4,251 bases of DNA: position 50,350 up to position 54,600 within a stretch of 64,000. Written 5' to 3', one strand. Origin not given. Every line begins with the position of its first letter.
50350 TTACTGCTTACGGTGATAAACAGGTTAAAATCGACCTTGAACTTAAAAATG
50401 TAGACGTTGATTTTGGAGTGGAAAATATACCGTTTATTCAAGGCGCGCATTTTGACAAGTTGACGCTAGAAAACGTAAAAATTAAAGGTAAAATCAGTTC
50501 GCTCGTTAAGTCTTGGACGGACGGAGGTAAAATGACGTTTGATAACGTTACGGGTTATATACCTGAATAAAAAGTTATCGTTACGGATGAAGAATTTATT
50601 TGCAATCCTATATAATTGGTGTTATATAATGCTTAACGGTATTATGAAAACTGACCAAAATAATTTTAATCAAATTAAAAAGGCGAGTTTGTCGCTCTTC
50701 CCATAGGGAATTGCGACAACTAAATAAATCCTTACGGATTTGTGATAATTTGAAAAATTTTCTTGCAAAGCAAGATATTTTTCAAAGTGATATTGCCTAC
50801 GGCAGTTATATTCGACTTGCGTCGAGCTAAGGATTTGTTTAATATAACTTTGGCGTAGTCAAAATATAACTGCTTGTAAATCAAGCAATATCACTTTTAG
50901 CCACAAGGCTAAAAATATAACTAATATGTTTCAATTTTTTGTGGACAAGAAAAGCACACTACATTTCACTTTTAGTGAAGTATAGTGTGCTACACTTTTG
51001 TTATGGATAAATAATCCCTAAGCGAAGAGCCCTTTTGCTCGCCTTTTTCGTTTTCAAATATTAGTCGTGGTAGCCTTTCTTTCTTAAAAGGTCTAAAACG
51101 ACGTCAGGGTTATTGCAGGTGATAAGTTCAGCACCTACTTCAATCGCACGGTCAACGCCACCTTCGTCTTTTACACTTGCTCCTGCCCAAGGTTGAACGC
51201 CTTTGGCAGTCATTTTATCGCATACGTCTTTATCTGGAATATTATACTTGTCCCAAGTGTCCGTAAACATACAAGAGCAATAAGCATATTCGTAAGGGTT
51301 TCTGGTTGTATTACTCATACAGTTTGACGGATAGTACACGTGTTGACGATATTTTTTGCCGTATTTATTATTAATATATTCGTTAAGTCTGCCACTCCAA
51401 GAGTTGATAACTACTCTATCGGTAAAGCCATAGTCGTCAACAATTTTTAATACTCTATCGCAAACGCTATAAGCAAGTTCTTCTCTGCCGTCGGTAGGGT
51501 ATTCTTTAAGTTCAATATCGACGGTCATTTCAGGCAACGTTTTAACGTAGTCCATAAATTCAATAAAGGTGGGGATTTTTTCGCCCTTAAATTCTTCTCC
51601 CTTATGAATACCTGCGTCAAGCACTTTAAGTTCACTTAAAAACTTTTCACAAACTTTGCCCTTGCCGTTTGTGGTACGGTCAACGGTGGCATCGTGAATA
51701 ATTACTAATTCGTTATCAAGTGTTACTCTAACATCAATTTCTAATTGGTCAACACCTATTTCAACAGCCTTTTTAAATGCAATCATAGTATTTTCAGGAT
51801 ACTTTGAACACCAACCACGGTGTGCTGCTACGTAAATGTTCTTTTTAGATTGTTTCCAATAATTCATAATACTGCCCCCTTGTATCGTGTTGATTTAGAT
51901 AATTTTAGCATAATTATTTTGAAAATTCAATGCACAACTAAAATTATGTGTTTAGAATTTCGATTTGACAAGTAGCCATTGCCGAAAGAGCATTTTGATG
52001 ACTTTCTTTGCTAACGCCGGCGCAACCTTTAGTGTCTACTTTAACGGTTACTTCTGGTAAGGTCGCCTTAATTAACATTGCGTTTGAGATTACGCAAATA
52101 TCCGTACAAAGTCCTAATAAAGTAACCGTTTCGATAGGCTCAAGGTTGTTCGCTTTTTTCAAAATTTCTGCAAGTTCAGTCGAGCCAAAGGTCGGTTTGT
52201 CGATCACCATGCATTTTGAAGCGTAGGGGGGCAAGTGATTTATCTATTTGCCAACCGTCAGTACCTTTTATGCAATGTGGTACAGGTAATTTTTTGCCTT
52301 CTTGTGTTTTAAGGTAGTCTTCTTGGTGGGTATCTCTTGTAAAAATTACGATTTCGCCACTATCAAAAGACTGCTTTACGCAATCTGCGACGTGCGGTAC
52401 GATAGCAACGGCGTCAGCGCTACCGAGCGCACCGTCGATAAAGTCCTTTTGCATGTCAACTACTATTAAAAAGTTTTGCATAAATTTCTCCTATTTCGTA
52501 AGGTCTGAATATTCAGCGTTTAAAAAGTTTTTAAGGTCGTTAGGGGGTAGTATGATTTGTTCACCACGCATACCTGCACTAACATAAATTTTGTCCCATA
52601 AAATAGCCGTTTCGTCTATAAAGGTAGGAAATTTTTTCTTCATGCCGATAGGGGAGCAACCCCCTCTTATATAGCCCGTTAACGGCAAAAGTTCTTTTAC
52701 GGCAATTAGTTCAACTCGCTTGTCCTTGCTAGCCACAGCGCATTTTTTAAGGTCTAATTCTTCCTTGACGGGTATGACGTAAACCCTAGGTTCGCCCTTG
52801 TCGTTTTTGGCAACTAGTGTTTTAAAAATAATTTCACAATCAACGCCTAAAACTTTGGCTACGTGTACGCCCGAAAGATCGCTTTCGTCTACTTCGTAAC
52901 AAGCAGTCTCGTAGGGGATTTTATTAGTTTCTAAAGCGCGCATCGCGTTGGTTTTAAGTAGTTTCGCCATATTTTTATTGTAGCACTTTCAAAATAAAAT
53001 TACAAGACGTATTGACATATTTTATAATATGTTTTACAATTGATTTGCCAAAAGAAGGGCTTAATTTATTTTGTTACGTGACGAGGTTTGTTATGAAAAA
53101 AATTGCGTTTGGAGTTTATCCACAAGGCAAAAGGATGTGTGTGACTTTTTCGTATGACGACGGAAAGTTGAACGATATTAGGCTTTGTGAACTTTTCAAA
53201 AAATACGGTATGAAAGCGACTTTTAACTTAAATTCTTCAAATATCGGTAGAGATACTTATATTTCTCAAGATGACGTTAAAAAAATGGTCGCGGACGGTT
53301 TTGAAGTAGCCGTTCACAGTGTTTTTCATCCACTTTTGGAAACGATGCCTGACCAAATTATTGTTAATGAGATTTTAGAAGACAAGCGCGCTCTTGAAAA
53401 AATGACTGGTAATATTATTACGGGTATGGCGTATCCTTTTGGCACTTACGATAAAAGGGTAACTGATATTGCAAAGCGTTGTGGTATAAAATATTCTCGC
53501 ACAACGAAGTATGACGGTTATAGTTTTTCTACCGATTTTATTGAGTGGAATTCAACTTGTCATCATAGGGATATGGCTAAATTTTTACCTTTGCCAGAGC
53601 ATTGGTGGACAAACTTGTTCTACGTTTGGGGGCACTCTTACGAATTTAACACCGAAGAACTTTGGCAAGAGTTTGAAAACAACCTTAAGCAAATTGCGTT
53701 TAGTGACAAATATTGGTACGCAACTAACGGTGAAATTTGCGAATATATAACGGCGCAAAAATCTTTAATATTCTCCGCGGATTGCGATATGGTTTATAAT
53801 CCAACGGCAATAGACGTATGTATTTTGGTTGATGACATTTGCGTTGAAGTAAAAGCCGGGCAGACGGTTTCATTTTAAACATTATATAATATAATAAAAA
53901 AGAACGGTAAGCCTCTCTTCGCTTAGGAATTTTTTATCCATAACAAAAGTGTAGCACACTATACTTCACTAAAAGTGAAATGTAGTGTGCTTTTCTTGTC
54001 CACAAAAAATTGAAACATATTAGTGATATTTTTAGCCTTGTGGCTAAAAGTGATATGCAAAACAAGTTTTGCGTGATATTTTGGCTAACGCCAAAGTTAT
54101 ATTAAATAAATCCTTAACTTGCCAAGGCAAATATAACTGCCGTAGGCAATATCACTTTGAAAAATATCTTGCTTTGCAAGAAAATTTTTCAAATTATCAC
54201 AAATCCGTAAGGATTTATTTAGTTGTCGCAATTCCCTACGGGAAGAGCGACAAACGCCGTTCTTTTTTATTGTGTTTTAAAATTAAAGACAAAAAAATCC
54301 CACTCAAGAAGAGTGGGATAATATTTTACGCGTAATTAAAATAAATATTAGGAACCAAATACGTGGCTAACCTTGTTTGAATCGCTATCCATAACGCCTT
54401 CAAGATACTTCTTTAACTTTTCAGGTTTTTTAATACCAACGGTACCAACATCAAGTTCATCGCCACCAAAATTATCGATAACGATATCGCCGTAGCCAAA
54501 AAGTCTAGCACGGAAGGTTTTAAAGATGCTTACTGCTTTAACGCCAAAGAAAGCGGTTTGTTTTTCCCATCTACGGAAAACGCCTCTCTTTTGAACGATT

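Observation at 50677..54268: Two inverted ~370-nt hairpin-dense non-coding elements bracket a 2.8-kb four-gene cassette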

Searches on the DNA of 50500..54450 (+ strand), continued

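Call 111: get_annotated_region(hit=H30, flank=1800)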
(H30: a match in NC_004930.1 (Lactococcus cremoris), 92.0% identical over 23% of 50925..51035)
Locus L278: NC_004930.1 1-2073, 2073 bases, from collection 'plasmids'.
description: Lactococcus cremoris plasmid pBM02, complete sequence
organism: Lactococcus cremoris (NCBI taxid 1359)
taxonomy: Bacteria; Bacillota; Bacilli; Lactobacillales; Streptococcaceae; Lactococcus; Lactococcus cremoris
host: -; source: -; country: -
typing (MOB-suite, as given by PLSDB): mobilizable; replicon Inc11; relaxase MOBV
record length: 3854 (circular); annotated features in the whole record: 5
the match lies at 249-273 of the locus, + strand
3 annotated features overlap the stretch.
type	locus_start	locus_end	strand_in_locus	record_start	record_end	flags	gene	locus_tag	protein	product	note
CDS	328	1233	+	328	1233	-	mobV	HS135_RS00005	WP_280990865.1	MobV family relaxase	GO:0006310 - DNA recombination [Evidence IEA]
CDS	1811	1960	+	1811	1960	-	-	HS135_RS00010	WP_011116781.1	replication protein RepA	-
CDS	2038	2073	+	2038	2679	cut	-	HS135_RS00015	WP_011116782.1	replication protein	-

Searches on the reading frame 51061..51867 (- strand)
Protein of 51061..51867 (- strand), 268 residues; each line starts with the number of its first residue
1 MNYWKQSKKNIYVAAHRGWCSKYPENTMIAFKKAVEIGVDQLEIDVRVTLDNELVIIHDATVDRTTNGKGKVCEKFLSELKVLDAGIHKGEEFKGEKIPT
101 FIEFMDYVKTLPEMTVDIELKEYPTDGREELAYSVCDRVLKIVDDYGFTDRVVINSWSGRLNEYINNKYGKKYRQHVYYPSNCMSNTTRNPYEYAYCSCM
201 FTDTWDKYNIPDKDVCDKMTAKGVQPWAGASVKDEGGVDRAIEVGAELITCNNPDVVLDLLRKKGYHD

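Call 15: search_protein_families(library=pfam, proteins=[window:51061-51867:-])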
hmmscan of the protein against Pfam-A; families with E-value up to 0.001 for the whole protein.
window:51061-51867:- (268 aa): 1 family
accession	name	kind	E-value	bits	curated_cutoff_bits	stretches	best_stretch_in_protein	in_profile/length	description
PF03009.23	GDPD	-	1.2e-30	107.8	23.6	1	16-170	1-159/244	Glycerophosphoryl diester phosphodiesterase family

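Call 20: find_encoding_contigs(protein=window:51061-51867:-, flank=10000, max_places=10)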
Protein window:51061-51867:- (268 aa): no gene with exactly this product is on record in the collection.

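Call 43: find_related_loci(query=window:51061-51867:-, collection=metagenome_contigs, flank=7000)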
Query window:51061-51867:- (268 aa) in metagenome_contigs; peptide patterns used: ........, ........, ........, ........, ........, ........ (x = any residue, [..] = any of these).
102 stretches matched a pattern; 22 encode a relative of the query (tblastn E <= 1e-3); 22 distinct loci.
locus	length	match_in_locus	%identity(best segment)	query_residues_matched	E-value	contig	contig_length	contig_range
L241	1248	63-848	68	1-261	4e-132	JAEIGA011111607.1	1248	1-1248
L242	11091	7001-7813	68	1-268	7e-120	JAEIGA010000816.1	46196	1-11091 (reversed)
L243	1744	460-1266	66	1-267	7e-128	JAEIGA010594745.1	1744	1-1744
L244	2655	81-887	68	1-267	1e-121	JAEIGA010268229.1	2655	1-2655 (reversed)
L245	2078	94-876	65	1-268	9e-123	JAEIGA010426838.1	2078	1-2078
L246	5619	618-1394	62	2-267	5e-112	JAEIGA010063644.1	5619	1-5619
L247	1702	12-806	61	1-267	7e-120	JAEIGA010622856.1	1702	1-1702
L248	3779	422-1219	60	1-267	4e-112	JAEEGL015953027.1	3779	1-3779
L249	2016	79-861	61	1-268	7e-116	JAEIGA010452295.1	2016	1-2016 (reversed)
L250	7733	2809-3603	60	1-267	6e-107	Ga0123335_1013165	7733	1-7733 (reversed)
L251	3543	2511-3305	59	1-267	8e-108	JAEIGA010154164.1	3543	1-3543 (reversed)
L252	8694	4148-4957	57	1-267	1e-104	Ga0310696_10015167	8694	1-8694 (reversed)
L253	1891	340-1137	55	1-267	4e-110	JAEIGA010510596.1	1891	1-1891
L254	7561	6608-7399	56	1-261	1e-103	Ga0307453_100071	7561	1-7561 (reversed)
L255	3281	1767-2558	58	2-267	3e-105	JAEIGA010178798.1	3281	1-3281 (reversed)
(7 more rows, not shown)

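Call 64: list_cluster_members(proteins=[window:51061-51867:-, window:49536-50570:+])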
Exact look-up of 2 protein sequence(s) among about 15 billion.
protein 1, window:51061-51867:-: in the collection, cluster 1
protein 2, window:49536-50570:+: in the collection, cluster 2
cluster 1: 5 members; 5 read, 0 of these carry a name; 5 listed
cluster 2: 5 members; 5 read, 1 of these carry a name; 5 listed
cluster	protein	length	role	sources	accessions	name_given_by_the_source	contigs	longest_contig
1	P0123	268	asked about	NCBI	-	-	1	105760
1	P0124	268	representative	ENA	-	-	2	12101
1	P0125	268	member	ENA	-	-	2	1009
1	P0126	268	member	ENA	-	-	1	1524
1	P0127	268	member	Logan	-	-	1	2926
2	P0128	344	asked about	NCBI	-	-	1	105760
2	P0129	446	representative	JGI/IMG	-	hypothetical protein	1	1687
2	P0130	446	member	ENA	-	-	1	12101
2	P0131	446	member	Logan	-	-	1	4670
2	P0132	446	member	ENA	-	-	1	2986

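Call 65: find_encoding_contigs(protein=P0124, flank=10000, max_places=6)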
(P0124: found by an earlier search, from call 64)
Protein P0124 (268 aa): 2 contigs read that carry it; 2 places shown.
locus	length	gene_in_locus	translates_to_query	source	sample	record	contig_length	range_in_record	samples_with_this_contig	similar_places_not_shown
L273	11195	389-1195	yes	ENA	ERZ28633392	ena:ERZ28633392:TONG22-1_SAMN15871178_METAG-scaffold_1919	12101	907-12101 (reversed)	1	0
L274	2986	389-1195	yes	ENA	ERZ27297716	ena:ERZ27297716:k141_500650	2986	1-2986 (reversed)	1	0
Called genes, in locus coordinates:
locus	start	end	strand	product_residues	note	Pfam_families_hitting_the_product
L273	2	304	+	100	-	?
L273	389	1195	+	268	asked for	PF03009:GDPD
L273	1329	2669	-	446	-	PF12708:Pect-lyase_RHGA_epim (weak), PF00295:Glyco_hydro_28, PF13229:Beta_helix (weak)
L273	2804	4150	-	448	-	PF02812:ELFV_dehydrog_N, PF00208:ELFV_dehydrog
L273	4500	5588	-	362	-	PF02163:Peptidase_M50, PF13180:PDZ_2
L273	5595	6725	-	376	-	PF02670:DXP_reductoisom, PF08436:DXP_redisom_C, PF13288:DXPR_C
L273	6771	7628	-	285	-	PF01148:CTP_transf_1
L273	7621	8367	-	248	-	PF01255:Prenyltransf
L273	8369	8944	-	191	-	PF01765:RRF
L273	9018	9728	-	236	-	PF00696:AA_kinase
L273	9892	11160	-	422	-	-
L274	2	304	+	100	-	?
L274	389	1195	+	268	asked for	PF03009:GDPD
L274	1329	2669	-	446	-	PF12708:Pect-lyase_RHGA_epim (weak), PF00295:Glyco_hydro_28, PF13229:Beta_helix (weak)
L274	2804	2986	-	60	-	PF00208:ELFV_dehydrog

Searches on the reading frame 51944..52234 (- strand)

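Call 15: search_protein_families(library=pfam, proteins=[window:51944-52234:-])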
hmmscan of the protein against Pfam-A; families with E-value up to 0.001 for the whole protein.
window:51944-52234:- (96 aa): 1 family
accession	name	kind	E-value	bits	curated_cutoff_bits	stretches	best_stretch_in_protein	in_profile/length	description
PF00857.26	Isochorismatase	-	1.3e-12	48.6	27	1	3-94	84-171/175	Isochorismatase domain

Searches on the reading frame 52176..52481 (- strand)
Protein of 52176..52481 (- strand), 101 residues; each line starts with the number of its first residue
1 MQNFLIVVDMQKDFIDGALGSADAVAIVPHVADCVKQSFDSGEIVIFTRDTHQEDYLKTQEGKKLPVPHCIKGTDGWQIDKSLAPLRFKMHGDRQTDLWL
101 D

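Call 15: search_protein_families(library=pfam, proteins=[window:52176-52481:-])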
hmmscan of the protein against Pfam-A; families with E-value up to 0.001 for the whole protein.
window:52176-52481:- (101 aa): 1 family
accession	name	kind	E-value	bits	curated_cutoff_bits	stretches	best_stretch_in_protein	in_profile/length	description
PF00857.26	Isochorismatase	-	5.2e-13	49.9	27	1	5-87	3-86/175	Isochorismatase domain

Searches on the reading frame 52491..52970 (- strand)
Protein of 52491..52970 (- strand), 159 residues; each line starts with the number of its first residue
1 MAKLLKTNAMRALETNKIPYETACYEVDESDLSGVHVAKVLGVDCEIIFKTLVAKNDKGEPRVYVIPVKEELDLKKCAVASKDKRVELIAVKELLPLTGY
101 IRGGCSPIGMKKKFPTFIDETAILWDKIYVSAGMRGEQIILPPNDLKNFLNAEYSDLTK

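Call 15: search_protein_families(library=pfam, proteins=[window:52491-52970:-])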
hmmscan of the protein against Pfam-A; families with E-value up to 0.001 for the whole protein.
window:52491-52970:- (159 aa): 1 family
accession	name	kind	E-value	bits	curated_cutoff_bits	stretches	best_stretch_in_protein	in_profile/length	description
PF04073.20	tRNA_edit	-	1.2e-21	77.5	25.5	1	37-149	10-123/123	Aminoacyl-tRNA editing domain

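Call 21: find_encoding_contigs(protein=window:52491-52970:-, flank=10000, max_places=10)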
Protein window:52491-52970:- (159 aa): no gene with exactly this product is on record in the collection.
